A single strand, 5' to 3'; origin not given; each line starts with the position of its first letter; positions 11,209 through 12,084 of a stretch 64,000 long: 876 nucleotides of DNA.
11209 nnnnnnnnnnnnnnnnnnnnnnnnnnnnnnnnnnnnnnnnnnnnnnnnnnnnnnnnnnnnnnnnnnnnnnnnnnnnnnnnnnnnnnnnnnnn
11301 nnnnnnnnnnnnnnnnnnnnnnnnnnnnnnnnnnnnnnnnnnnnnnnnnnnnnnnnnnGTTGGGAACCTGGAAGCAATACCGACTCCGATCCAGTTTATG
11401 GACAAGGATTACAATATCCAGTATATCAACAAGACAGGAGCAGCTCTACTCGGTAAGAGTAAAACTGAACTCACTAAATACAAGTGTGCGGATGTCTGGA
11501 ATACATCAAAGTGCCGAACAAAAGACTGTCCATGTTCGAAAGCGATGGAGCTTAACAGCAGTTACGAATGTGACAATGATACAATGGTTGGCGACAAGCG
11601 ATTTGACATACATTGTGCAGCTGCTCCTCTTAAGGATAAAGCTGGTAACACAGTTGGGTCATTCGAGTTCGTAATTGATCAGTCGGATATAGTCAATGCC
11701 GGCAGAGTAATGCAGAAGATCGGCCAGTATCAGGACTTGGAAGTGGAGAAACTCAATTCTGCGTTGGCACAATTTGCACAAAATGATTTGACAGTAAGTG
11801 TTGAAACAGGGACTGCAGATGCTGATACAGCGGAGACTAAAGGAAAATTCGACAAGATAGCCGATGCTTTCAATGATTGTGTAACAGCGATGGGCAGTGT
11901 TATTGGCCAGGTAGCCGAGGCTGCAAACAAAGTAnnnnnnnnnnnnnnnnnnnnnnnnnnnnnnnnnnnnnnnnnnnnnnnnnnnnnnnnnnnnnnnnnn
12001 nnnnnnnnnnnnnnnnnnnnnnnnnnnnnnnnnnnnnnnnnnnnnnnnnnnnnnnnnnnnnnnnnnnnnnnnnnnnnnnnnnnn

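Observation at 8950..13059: Giant chemoreceptor with a poly-HAMP array (about 12 consecutive HAMP units from 273-bp DNA repeats) and a 4-Cys PAS insertion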

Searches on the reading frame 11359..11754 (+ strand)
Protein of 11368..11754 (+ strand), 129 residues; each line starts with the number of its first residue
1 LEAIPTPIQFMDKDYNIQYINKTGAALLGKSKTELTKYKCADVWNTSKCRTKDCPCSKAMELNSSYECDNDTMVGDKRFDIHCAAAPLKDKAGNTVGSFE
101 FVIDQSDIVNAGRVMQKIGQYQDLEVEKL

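Call 20: search_solved_structures(query=window:11368-11754:+, max_evalue=10, show_alignments=3)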
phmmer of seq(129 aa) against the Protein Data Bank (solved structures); distinct sequences matched with E-value up to 10: 2.
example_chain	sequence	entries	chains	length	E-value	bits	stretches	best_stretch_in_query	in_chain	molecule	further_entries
4hi4_A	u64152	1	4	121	0.76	13.1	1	4-37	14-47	Aerotaxis transducer Aer2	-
3vol_A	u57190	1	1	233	1.9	11.9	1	4-37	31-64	Aerotaxis transducer Aer2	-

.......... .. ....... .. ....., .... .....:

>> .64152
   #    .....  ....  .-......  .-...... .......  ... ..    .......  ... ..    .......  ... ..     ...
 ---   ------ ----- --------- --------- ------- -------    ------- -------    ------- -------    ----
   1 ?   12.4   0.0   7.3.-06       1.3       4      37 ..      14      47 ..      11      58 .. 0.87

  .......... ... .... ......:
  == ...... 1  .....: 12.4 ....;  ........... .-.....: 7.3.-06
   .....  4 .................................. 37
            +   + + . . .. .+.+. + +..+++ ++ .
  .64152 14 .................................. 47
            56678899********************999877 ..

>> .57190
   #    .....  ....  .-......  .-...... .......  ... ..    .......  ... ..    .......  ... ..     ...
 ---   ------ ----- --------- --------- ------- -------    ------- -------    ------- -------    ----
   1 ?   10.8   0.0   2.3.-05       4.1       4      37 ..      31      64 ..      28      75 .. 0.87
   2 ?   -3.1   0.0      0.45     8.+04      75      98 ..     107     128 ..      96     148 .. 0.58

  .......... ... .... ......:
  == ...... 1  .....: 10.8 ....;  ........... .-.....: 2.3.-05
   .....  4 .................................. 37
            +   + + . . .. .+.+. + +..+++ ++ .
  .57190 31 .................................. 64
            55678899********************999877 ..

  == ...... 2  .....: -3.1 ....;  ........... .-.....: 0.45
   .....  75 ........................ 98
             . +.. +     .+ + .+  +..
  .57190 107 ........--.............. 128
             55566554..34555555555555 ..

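Call 40: predict_structure(alignment_id=A1)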
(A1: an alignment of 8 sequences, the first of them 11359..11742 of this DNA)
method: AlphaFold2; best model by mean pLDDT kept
length: 128 residues; sequences in the alignment: 8
mean_pLDDT: 91.0   pTM: 0.79
mean pLDDT of the five models: 91.0, 90.9, 90.8, 89.9, 89.1
residues with pLDDT >= 90: 91; 70-90: 32; 50-70: 5; < 50: 0
segments of 3 or more residues with pLDDT < 50: none
pLDDT, mean of each block of 10 residues (from residue 1): 81 96 95 95 92 92 96 90 95 96 93 86 73
secondary structure, 60 per line:
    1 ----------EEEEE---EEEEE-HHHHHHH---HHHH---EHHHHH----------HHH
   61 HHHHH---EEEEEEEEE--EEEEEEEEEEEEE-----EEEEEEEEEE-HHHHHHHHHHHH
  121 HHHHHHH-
elements in order: E11-15 E19-23 H25-31 H35-38 H43-47 H58-65 E69-77 E80-92 E98-107 H109-127

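Call 41: search_protein_representatives(alignment_id=A1)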
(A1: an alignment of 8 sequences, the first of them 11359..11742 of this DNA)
Query: 8 sequences, 131 profile positions. Proteins with E-value up to 0.001 (for the whole library): 21638; up to 1e-10: 3972; up to 1e-30: 672. The best 150 are listed.
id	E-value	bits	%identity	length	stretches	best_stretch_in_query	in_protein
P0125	8.3e-190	637.3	-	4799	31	3-122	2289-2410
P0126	2.5e-182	613.1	-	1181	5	1-116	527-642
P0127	9.2e-175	588.6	-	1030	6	1-120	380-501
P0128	2.4e-129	441.7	-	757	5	2-111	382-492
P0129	1.5e-128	439.1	-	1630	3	1-131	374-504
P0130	5.0e-113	388.9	-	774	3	2-131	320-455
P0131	1.2e-104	361.8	-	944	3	1-116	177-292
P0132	2.0e-103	357.8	-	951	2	1-131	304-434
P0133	3.0e-103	357.3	-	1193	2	1-131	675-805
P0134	1.6e-102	355.0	-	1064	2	1-131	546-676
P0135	4.7e-100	346.9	-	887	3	1-118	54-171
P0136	1.7e-96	335.4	-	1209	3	1-124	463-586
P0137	2.4e-96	335.0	-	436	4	2-120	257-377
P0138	3.0e-96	334.6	-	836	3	1-117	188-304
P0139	6.2e-96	333.6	-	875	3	2-119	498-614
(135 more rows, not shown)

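Call 46: fold_search(model_id=the predicted structure, library=pdb)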
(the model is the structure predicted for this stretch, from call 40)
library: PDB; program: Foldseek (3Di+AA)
matches with E <= 10: 1312; with E <= 0.001: 371
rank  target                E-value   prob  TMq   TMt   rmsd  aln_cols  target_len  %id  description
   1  2gj3_A                4.7e-07  1.00  0.72  0.77   2.4       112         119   17  Crystal structure of the FAD-containing PAS domain of the protein NifL from Azotobacter vinelandii. (released 2007-03-06)
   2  9qq6_A                4.9e-07  1.00  0.80  0.23   2.8       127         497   16  Structure of the Azotobacter vinelandii NifL-NifA complex (released 2025-06-18)
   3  6zj8_D                1.4e-06  1.00  0.62  0.69   5.9       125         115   14  Structure of the PAS domain from Bordetella pertussis BvgS (released 2020-11-11)
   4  6zj8_H                2.0e-06  1.00  0.60  0.67   5.9       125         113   14  Structure of the PAS domain from Bordetella pertussis BvgS (released 2020-11-11)
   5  6pps_A                2.1e-06  1.00  0.71  0.38   4.2       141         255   11  A blue light illuminated LOV-PAS construct from the LOV-HK sensory protein from Brucella abortus (construct 15-273) (released 2020-07-15)
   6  9bgv_A                2.4e-06  1.00  0.71  0.13   4.4       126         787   11  DosP R97A straight form (released 2024-11-20)
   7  8q5e_A                2.7e-06  1.00  0.73  0.70   4.1       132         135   17  Crystal structure of PpSB1-LOV protein from Pseudomonas putida with covalent FMN (released 2023-11-29)
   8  6zj8_C                2.8e-06  1.00  0.62  0.66   6.2       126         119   13  Structure of the PAS domain from Bordetella pertussis BvgS (released 2020-11-11)
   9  9bkv_B                3.2e-06  1.00  0.68  0.13   4.3       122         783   11  DosP R97A bent form (released 2024-11-20)
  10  6zj8_A                3.2e-06  1.00  0.60  0.55   7.9       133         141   14  Structure of the PAS domain from Bordetella pertussis BvgS (released 2020-11-11)
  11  9vf7_B                3.6e-06  1.00  0.75  0.69   3.3       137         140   19  Structure of Meiothermus ruber Mrub_1259 LOV domain with N- and C-terminal alpha helices (MrLOVe) (released 2025-06-25)
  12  9vf7_A                3.8e-06  1.00  0.79  0.72   2.5       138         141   19  Structure of Meiothermus ruber Mrub_1259 LOV domain with N- and C-terminal alpha helices (MrLOVe) (released 2025-06-25)
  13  2jhe_A                3.8e-06  1.00  0.63  0.44   4.5       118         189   13  N-terminal domain of TyrR transcription factor (residues 1 - 190) (released 2008-06-24)
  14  4i5s_B                4.1e-06  1.00  0.71  0.26   4.0       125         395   11  Structure and function of sensor histidine kinase (released 2013-03-27)
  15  9a5d_A                4.3e-06  1.00  0.72  0.17   3.4       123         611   10  Integrative model of WALK-YYCH by crosslinking MS and deep learning (released 2024-09-18)
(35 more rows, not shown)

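Call 52: find_homologous_proteins(query=A1, max_evalue=0.00001)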
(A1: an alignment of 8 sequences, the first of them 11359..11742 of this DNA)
Query A1 (8 sequences) (128 aa, profile of the alignment): 8 proteins with E <= 0.00001 among 356 candidates.
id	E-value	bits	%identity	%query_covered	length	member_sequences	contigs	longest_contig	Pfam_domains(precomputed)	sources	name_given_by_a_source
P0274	6.7e-42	160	34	98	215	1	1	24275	PF13426.14,PF08448.17,PF18947.6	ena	-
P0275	3.0e-37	145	41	87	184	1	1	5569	PF13426.14,PF08448.17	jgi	-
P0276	2.9e-34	136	34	84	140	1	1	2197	PF08448.17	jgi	jgi:methyl-accepting chemotaxis protein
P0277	3.9e-34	135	32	76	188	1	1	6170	PF13426.14,PF08448.17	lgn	-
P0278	3.1e-31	126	39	68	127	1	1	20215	-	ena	-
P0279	5.9e-27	112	55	73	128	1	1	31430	-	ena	-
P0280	1.9e-21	94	33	57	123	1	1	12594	-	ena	-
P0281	1.6e-10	59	-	-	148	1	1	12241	-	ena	-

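Call 53: find_related_loci(query=A1, collection=genome_contigs, flank=6000)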
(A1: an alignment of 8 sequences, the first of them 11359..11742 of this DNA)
Query A1 (128 aa) in genome_contigs; peptide patterns used: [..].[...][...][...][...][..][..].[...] (x = any residue, [..] = any of these).
90 stretches matched a pattern; 61 encode a relative of the query (tblastn E <= 1e-3); 61 distinct loci.
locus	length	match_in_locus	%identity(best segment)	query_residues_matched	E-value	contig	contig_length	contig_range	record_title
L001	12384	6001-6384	54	1-128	7e-49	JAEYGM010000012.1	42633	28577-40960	MAG: Bacillota bacterium isolate OH_HFB_289 k127_1094619, whole genome shotgun sequence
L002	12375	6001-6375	56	1-125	1e-46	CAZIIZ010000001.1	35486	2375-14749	MAG TPA_asm: uncultured Hyphomicrobiales bacterium isolate SRP284006_co1_119 genome assembly, contig: NODE_1727_length_3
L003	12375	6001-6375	50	1-125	4e-40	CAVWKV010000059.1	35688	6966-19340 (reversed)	MAG: uncultured Methanomassiliicoccales archaeon isolate MFD02138.bin.1.27 genome assembly, contig: contig_138507, whole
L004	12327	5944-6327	41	1-128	5e-33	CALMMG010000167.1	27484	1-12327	MAG TPA_asm: uncultured proteobacterium isolate SRR6284162_bin.41_CONCOCT_v1.1_MAG genome assembly, contig: ERZ795126.54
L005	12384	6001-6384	43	1-128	6e-33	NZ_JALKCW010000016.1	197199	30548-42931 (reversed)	Hydrosulfovibrio ferrireducens strain CB1MN k141_56, whole genome shotgun sequence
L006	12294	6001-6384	41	1-128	1e-32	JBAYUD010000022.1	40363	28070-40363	MAG: Desulfurivibrionaceae bacterium isolate SO_2016_LW3_26 scaffold01473_LW162_2016, whole genome shotgun sequence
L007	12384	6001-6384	41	1-128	2e-32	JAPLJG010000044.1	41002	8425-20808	MAG: Deltaproteobacteria bacterium isolate LacPavin_0419_WC90_MAG_56_10 LacPavin_0419_WC90_scaffold_130928, whole genome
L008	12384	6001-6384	41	1-128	2e-31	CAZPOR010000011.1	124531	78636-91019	MAG TPA_asm: uncultured Desulfurivibrio sp. isolate binchicken_co269_249 genome assembly, contig: NODE_146_length_124531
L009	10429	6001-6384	41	1-128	4e-31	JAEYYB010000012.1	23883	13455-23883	MAG: Bacillota bacterium isolate OH_CBlB_339 k127_1198061, whole genome shotgun sequence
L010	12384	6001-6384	40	1-128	3e-31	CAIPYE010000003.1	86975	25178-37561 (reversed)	MAG: uncultured delta proteobacterium isolate MJ130729A_bin-331 genome assembly, contig: bin-331:03/17, whole genome sho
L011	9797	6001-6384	41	1-128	7e-31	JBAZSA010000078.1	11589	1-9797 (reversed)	MAG: Desulfurivibrionaceae bacterium isolate SO_2017_GW1_161 NODE_20761_length_11589_cov_1.255976_OW334_2017, whole geno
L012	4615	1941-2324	41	1-128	6e-31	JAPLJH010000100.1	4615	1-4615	MAG: Deltaproteobacteria bacterium isolate LacPavin_0920_WC57_MAG_56_29 LacPavin_0920_WC57_scaffold_112432, whole genome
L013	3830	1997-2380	41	1-128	6e-31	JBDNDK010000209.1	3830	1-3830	MAG: Armatimonadota bacterium isolate RM_bin9_OCT21 C209, whole genome shotgun sequence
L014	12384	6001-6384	40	1-128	2e-30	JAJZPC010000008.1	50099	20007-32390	MAG: Deltaproteobacteria bacterium isolate SKS1.bin10 NODE_1126_length_50099_cov_4.467482, whole genome shotgun sequence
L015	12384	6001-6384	39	1-128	8e-30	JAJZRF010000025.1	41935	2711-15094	MAG: Deltaproteobacteria bacterium isolate SKS1.bin79 NODE_1545_length_41935_cov_15.873517, whole genome shotgun sequenc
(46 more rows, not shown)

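Call 81: search_solved_structures(query=A1, max_evalue=10, show_alignments=2)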
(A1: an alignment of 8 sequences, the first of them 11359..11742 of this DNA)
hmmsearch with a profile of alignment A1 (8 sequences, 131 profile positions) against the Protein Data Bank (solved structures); distinct sequences matched with E-value up to 10: 10.
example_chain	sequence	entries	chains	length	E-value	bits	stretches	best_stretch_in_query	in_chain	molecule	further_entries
4hi4_A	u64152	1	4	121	0.00021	24.6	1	2-39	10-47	Aerotaxis transducer Aer2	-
3vol_A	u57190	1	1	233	0.00027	24.2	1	2-40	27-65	Aerotaxis transducer Aer2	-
5fq1_A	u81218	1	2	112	0.097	15.9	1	84-101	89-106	HISTIDINE KINASE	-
8bjp_AAA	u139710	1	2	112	0.13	15.6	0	85-101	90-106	cytoplasmic PAS domain of CitA from Geobacillus thermodenitrificans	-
6ceq_A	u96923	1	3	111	0.24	14.7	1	4-105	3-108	Methyl-accepting chemotaxis protein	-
2jhe_A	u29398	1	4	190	0.37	14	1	2-43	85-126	TRANSCRIPTION REGULATOR TYRR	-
4wy9_A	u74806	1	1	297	0.56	13.5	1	76-111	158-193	Putative MCP-type signal transduction protein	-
3cax_A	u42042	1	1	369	0.56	13.5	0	85-112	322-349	Uncharacterized protein PF0695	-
9e6q_3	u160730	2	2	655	0.78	13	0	83-127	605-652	Putative signal-transduction protein with CBS domains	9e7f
3fg8_A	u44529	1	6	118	1.9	11.7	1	10-76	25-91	uncharacterized protein RHA05790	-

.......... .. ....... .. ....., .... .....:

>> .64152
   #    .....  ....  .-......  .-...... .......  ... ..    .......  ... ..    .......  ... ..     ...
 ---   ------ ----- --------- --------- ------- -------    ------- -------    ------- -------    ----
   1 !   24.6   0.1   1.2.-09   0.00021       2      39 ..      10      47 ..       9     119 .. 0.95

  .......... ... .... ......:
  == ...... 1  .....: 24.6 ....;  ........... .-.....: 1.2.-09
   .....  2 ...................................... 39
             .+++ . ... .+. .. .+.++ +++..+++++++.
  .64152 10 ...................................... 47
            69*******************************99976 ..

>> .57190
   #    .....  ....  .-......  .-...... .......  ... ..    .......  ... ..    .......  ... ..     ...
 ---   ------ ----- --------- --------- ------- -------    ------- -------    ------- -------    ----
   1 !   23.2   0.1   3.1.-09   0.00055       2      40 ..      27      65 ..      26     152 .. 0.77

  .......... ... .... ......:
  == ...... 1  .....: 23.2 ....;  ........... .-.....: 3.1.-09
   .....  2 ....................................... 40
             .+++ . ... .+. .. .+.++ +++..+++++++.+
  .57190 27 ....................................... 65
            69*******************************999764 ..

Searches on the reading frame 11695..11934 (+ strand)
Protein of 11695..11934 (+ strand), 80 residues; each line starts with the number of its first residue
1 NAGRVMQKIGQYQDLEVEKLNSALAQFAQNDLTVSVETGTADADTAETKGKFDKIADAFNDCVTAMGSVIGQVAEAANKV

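Call 11: search_protein_families(library=pfam, proteins=[window:11695-11934:+], max_evalue=10)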
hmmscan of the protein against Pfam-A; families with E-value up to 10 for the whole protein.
seq(80 aa): 2 families
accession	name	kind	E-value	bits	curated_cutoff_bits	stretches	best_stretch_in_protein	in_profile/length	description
PF18947.5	HAMP_2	-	0.033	14.6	24.3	1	45-66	44-65/67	HAMP domain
PF14492.12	EFG_III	-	0.094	13.2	27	1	16-47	17-45/75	Elongation Factor G, domain III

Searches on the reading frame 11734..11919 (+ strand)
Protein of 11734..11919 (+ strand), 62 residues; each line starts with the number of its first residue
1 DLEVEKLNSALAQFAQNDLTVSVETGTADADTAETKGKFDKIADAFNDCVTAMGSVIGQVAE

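Call 63: search_solved_structures(query=A4, max_evalue=10, show_alignments=2)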
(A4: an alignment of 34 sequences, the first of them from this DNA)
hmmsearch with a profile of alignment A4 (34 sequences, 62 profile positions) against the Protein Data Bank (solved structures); distinct sequences matched with E-value up to 10: 34.
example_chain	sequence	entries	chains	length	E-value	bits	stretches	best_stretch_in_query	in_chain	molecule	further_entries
9r1n_A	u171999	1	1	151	0.0064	19.4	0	2-17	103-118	sc-apCC-4-DPH-2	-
4biw_A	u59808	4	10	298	0.046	16.7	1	4-61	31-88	SENSOR PROTEIN CPXA | Sensor histidine kinase CpxA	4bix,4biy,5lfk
4biz_A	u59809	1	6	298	0.09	15.7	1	4-61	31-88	SENSOR PROTEIN CPXA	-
8qaf_A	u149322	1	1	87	0.12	15.3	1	34-61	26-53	sc-apCC-8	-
4biu_A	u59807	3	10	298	0.13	15.3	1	4-61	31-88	SENSOR PROTEIN CPXA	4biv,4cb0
4kbm_B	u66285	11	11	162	0.13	15.3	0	8-20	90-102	RNA polymerase-binding transcription factor CarD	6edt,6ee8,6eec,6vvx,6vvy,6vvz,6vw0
5zvk_A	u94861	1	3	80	0.13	15.2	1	35-60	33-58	Human Coronavirus MERS HR1 motif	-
9gsx_W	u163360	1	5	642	0.13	15.2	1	34-61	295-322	Flagellar hook-associated protein 2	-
5yl9_A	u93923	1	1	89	0.14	15.2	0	38-61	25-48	Spike glycoprotein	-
9m98_M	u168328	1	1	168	0.14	15.1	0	8-20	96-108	RNA polymerase-binding transcription factor CarD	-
9m9d_M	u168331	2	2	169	0.14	15.1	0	8-20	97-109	RNA polymerase-binding transcription factor CarD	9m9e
4ilu_A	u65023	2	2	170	0.14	15.1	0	8-20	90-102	RNA polymerase-binding transcription factor CarD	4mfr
6sih_A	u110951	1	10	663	0.15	15.1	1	34-61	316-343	Flagellar hook-associated protein 2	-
7nfo_A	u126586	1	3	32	0.19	14.7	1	34-60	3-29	CC-Type2-(LaId)4-I17C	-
9r1k_A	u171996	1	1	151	0.2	14.7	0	2-48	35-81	sc-apCC-4-A7F-1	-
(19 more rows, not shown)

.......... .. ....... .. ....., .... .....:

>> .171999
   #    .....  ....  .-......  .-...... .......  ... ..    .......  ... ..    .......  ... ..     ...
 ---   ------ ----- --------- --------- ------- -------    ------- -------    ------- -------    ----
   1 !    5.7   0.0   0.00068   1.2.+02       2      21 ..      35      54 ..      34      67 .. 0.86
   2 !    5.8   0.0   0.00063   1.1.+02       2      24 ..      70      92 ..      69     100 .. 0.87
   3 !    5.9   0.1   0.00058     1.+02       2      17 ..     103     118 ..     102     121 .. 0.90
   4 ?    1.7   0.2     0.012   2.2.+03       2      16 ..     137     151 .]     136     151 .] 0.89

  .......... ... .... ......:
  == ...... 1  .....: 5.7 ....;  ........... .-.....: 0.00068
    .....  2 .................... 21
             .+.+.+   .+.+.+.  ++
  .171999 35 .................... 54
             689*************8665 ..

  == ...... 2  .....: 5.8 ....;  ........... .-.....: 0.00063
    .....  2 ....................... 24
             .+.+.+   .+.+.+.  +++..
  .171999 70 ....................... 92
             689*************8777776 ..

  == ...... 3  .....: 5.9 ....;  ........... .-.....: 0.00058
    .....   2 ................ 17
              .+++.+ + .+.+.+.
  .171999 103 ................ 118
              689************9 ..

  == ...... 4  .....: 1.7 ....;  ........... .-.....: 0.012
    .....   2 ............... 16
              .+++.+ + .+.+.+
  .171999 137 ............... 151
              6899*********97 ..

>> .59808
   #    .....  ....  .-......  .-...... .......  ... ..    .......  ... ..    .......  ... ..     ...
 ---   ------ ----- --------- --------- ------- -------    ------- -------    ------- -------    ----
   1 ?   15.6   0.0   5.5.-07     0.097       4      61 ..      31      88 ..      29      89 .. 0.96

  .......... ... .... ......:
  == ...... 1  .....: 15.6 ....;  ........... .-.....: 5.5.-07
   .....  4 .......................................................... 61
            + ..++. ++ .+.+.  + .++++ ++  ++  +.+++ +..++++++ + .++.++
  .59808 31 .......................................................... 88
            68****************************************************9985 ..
